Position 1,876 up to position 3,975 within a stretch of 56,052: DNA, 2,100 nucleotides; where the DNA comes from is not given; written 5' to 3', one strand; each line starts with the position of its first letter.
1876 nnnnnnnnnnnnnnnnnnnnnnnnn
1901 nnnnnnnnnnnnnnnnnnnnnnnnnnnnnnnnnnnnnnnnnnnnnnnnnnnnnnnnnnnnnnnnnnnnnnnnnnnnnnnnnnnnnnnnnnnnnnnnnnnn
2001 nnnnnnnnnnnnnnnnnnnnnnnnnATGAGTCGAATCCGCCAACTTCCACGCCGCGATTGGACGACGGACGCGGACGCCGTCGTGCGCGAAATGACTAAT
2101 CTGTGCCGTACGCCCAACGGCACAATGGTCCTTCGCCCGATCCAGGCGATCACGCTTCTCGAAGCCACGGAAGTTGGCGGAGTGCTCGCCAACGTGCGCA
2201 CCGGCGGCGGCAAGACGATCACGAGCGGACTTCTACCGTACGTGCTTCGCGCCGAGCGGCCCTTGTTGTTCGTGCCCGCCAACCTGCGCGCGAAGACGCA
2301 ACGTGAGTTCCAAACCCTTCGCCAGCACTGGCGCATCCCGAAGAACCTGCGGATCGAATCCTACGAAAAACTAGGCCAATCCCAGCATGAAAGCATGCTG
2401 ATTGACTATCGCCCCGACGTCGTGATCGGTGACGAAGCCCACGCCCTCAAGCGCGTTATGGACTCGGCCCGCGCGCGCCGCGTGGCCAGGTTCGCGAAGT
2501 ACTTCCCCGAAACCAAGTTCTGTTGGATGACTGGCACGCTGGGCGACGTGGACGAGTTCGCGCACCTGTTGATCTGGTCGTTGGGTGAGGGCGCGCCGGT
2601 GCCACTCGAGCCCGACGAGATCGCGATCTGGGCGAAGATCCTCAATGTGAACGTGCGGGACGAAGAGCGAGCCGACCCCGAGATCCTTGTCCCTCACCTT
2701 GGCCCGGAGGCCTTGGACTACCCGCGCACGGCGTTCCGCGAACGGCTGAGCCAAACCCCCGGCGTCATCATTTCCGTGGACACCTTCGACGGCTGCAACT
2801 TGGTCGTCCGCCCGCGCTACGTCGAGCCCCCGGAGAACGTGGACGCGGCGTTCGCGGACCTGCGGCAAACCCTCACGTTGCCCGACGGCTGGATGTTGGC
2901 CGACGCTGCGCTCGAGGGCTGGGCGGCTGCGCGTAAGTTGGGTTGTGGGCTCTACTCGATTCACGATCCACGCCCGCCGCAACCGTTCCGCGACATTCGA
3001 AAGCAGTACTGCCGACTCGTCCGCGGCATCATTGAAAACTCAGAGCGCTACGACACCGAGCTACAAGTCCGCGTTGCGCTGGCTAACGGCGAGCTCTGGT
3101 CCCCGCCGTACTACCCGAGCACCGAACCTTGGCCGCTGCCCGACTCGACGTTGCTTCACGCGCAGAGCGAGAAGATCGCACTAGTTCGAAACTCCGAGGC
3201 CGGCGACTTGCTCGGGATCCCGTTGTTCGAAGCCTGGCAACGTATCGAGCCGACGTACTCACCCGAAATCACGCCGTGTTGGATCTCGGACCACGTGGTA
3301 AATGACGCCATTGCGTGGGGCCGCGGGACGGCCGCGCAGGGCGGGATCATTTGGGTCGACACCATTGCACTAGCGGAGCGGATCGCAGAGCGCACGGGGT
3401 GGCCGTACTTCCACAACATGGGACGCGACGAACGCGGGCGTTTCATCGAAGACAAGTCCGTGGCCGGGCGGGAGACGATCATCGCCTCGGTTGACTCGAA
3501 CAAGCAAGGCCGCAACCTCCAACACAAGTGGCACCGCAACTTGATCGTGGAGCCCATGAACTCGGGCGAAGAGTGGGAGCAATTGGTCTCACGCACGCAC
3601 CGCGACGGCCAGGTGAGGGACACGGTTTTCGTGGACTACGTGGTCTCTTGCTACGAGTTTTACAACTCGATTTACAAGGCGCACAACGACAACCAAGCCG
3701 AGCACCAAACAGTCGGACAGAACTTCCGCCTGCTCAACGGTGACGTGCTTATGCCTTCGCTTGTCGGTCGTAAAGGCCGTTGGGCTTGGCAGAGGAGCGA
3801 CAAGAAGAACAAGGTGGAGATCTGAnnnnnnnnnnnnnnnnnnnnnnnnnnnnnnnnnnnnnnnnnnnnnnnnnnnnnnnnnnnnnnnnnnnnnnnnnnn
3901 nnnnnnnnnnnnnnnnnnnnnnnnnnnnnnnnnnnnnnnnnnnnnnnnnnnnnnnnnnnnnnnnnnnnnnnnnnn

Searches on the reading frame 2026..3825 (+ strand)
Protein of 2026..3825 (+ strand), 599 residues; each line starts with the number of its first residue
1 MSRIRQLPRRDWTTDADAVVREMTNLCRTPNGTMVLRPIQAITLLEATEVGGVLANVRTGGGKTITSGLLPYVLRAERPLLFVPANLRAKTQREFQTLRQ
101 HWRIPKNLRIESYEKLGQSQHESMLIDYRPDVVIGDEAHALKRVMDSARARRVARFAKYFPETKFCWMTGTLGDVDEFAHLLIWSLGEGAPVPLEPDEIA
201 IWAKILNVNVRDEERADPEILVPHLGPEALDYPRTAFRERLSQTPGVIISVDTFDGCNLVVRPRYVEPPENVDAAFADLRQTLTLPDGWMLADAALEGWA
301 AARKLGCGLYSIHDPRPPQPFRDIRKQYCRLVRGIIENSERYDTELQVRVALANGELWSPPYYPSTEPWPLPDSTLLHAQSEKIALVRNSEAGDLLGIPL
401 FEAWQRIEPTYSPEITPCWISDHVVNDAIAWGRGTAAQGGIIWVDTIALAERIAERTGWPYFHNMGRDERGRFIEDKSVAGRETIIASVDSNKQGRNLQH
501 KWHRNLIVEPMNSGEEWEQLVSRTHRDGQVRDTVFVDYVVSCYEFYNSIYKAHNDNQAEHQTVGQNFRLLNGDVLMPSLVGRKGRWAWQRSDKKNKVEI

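Call 10: search_dna_similar(query=window:2026-3825:+, collection=phages, mode=protein, max_rows=15)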
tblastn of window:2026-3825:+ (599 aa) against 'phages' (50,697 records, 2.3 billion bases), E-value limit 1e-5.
Records with a match: 1; places in all: 1; records where one place covers at least 80% of the query: 1.
Best place of each record, by identity: <60% 1.
By first word of the organism name: Caudoviricetes 1.
By host as written in the record: - 1.
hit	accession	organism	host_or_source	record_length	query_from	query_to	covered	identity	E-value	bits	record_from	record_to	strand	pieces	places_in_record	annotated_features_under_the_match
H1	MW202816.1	Caudoviricetes sp.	Manatee Spring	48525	29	572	91%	26.1%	3e-37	154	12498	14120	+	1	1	ATP dependent chromatin remodeling protein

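Call 20: search_protein_families(library=phrogs, proteins=[window:2026-3825:+], max_evalue=0.001)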
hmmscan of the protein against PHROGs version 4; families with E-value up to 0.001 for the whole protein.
window:2026-3825:+ (599 aa): 2 families
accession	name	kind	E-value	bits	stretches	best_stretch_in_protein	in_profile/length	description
phrog_16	-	DNA, RNA and nucleotide metabolism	2.8e-07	30.2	0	29-172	266-416/986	DNA helicase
phrog_62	-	DNA, RNA and nucleotide metabolism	2e-06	26.5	0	24-171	685-848/1881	DNA helicase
